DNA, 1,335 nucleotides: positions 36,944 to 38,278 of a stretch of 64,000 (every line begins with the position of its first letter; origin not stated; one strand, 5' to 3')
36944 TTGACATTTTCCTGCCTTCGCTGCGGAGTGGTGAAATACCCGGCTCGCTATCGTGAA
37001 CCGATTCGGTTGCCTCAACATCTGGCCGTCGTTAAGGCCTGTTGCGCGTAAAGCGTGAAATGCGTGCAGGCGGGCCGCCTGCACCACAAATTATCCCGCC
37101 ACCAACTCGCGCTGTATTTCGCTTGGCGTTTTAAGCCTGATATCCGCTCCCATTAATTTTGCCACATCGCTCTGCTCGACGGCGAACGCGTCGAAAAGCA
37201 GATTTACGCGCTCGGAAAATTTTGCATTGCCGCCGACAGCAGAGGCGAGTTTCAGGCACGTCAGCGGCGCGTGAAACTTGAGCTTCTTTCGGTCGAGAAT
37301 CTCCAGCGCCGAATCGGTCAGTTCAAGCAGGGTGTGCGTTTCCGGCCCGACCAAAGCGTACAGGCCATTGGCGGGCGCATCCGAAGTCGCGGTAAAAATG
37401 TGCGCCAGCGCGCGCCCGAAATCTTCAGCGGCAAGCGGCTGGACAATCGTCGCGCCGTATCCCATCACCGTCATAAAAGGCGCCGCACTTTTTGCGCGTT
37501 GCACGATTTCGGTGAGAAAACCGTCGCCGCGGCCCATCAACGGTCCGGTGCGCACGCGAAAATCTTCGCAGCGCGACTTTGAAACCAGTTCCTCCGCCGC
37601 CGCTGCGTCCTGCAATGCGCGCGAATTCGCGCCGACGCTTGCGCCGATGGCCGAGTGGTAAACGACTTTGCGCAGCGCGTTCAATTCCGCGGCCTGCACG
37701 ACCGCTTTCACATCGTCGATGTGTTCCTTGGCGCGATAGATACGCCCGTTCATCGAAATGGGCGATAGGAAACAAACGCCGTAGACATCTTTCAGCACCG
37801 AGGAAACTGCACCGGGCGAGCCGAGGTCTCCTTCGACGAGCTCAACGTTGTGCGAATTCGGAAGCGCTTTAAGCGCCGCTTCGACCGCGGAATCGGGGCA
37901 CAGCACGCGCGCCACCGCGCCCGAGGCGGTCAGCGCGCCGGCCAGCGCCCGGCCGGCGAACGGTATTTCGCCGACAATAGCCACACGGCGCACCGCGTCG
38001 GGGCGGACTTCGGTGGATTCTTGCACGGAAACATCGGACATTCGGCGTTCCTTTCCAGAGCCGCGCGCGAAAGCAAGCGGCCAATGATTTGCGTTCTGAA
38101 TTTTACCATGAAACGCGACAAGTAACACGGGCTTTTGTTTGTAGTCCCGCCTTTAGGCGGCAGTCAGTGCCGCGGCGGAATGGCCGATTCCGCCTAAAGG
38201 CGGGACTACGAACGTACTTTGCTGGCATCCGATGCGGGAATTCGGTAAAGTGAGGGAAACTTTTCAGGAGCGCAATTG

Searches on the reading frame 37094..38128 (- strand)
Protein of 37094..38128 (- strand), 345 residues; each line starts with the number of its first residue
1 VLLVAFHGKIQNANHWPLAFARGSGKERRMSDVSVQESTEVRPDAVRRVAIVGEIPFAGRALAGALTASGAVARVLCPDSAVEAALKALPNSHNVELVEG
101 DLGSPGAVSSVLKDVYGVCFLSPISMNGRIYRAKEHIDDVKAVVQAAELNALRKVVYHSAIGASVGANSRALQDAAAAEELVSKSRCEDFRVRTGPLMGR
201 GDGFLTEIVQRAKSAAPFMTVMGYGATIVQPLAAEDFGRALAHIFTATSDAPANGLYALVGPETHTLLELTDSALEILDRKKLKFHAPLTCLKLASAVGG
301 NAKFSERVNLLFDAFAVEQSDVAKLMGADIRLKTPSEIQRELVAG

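Call 34: search_protein_families(library=pfam, proteins=[window:37094-38128:-], max_evalue=0.00001)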
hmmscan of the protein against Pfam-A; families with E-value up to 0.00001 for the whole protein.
window:37094-38128:- (345 aa): 1 family
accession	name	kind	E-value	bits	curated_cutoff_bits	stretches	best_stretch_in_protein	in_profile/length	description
PF13460.12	NAD_binding_10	-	4.3e-08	33.7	27.2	1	59-198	7-147/184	NAD(P)H-binding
